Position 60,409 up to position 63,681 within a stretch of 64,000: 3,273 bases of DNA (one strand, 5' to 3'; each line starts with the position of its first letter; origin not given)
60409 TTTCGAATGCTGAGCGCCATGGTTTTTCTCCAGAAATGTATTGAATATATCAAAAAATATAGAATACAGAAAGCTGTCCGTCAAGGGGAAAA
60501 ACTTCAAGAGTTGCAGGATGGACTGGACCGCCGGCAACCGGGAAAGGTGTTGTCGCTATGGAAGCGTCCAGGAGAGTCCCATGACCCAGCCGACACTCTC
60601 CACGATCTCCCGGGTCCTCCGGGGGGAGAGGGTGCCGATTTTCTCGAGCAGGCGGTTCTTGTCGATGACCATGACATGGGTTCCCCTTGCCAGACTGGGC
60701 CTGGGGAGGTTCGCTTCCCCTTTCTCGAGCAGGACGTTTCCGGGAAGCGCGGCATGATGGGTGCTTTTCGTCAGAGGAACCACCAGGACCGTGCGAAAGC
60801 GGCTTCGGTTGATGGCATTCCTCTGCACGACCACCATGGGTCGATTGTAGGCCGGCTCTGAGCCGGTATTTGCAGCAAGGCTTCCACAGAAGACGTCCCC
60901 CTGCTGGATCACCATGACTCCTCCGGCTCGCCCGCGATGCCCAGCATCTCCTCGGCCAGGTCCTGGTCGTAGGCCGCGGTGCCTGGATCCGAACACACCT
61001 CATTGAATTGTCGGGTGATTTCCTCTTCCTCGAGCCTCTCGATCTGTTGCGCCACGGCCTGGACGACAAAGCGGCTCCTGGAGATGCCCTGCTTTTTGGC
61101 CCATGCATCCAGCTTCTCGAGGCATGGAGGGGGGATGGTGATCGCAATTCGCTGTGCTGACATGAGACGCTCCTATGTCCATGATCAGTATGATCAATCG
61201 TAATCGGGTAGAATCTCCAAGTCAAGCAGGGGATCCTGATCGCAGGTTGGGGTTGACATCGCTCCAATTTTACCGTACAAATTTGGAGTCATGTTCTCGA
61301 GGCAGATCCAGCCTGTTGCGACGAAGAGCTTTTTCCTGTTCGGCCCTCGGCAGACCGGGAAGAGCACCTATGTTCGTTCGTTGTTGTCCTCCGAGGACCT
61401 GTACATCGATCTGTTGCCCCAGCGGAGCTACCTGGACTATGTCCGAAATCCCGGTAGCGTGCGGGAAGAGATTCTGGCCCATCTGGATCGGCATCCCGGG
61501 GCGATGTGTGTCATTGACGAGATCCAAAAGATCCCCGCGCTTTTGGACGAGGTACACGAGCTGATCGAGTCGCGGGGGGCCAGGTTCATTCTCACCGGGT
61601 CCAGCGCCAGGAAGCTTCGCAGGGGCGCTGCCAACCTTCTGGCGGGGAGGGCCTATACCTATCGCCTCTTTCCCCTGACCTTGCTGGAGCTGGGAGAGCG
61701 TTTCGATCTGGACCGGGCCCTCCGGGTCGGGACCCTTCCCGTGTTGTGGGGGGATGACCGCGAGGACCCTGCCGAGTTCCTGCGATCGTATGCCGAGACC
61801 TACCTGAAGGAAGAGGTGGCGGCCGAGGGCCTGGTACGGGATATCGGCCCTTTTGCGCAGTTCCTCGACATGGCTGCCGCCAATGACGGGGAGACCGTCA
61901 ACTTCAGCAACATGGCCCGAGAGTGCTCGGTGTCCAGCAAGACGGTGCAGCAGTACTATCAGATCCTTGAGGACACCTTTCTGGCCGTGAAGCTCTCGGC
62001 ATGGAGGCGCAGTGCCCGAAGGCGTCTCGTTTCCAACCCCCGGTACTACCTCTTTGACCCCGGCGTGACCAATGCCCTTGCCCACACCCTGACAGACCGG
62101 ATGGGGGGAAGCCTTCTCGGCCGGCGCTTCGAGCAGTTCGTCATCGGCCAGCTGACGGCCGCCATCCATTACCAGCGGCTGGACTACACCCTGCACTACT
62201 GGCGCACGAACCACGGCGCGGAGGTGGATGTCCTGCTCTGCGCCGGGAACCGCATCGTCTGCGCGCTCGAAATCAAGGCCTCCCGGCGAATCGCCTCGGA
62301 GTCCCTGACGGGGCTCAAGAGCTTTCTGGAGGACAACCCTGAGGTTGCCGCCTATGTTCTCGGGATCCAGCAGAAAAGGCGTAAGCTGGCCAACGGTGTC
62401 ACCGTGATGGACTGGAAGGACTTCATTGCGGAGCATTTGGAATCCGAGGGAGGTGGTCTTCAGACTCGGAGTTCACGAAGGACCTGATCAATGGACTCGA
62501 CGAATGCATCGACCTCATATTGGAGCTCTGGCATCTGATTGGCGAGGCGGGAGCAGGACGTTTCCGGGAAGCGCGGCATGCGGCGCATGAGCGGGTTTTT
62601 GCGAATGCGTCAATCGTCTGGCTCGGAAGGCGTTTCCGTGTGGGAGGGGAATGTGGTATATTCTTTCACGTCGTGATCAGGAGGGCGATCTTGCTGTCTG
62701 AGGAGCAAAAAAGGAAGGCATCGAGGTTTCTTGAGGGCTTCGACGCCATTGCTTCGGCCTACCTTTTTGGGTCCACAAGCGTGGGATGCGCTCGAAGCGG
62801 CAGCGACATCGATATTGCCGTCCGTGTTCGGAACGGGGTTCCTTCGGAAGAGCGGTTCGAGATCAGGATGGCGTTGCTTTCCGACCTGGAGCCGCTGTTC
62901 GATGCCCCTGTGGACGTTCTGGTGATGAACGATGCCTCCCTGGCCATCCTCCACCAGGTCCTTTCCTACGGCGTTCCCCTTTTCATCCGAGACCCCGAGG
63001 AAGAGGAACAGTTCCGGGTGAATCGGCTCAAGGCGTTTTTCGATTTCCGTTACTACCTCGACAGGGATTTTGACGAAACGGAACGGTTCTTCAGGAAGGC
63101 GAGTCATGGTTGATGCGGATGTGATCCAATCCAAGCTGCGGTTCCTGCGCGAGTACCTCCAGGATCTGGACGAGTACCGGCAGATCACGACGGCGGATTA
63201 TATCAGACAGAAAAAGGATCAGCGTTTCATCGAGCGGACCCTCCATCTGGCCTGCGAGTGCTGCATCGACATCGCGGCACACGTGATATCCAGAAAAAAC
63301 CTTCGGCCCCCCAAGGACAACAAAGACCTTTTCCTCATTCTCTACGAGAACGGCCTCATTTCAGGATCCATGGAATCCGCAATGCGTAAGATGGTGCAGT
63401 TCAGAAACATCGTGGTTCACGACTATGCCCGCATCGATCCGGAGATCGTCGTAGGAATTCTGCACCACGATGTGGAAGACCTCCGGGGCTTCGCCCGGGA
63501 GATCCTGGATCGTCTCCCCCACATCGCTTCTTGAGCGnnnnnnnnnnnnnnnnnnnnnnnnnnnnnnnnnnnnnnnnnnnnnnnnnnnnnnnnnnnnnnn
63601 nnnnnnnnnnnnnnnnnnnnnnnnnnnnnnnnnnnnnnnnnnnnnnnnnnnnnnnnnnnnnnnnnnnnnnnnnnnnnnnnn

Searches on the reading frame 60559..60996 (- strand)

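Call 65: search_protein_families(library=pfam, proteins=[window:60559-60996:-], max_evalue=0.01)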
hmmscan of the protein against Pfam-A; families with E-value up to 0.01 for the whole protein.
window:60559-60996:- (146 aa): 1 family
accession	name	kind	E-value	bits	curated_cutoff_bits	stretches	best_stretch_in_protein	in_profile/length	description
PF02452.23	PemK_toxin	-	1.9e-19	70.3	23.1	1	32-135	2-105/109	PemK-like, MazF-like toxin of type II toxin-antitoxin system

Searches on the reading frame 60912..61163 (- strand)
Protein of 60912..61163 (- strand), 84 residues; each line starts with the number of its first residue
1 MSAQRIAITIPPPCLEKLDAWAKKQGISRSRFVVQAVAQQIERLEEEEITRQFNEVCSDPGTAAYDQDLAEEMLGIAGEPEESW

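Call 65: search_protein_families(library=pfam, proteins=[window:60912-61163:-], max_evalue=0.01)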
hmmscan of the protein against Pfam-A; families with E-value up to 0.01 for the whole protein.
window:60912-61163:- (84 aa): 4 families
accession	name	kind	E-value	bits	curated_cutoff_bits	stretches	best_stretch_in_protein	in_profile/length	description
PF07878.17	RHH_5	-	1.4e-05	25.2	26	1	4-43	2-41/43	CopG-like RHH_1 or ribbon-helix-helix domain, RHH_5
PF01402.27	RHH_1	-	0.0001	22.5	20.5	1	5-43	1-39/39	Ribbon-helix-helix protein, copG family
PF15919.11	HicB_lk_antitox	-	0.00059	20.4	27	1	3-36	89-122/123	HicB_like antitoxin of bacterial toxin-antitoxin system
PF19891.5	DUF6364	-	0.0046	17.8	27.3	1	6-71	5-68/70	Family of unknown function (DUF6364)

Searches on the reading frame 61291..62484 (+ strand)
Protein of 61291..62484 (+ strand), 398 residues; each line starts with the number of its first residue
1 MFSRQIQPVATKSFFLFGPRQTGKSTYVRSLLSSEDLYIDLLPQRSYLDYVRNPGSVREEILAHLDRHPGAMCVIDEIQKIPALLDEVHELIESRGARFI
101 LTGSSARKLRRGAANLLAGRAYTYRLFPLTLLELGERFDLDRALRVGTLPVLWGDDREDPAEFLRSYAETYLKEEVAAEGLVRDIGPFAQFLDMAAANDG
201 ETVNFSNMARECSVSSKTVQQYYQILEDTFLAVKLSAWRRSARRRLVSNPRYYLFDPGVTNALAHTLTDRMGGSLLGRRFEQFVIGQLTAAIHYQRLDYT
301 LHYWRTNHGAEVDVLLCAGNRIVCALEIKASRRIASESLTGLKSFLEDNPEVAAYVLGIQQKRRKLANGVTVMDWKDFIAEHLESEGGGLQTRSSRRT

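Call 65: search_protein_families(library=pfam, proteins=[window:61291-62484:+], max_evalue=0.01)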
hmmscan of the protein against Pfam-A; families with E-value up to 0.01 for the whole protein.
window:61291-62484:+ (398 aa): 3 families
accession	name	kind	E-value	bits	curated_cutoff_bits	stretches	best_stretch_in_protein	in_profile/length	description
PF13635.12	DUF4143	-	6e-36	124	28.1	1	174-331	2-160/160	Domain of unknown function (DUF4143)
PF13173.12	AAA_14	-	1.8e-21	76.9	27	1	12-133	3-127/129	AAA domain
PF13401.12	AAA_22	-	1.6e-05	25.7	27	0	56-104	70-123/130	AAA domain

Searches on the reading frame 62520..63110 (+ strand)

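Call 65: search_protein_families(library=pfam, proteins=[window:62520-63110:+], max_evalue=0.01)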
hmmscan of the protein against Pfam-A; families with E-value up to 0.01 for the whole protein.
window:62520-63110:+ (197 aa): 3 families
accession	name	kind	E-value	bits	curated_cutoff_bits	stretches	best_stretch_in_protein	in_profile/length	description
PF18765.7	Polbeta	-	2.5e-15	56.8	26.9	1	67-159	3-92/93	Polymerase beta, Nucleotidyltransferase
PF01909.29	NTP_transf_2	-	1.1e-09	39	21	1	69-140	6-78/93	Nucleotidyltransferase domain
PF22600.2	MTPAP-like_central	-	0.0028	18.2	27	1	79-114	41-75/139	Poly(A) RNA polymerase, mitochondrial-like, central palm domain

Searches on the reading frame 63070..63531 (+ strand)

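Call 65: search_protein_families(library=pfam, proteins=[window:63070-63531:+], max_evalue=0.01)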
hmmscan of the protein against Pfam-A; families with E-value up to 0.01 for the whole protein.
window:63070-63531:+ (154 aa): 1 family
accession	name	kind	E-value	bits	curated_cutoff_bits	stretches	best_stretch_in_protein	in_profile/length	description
PF01934.22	HepT-like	-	1.3e-34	118.9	23.5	1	27-145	2-120/120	Ribonuclease HepT-like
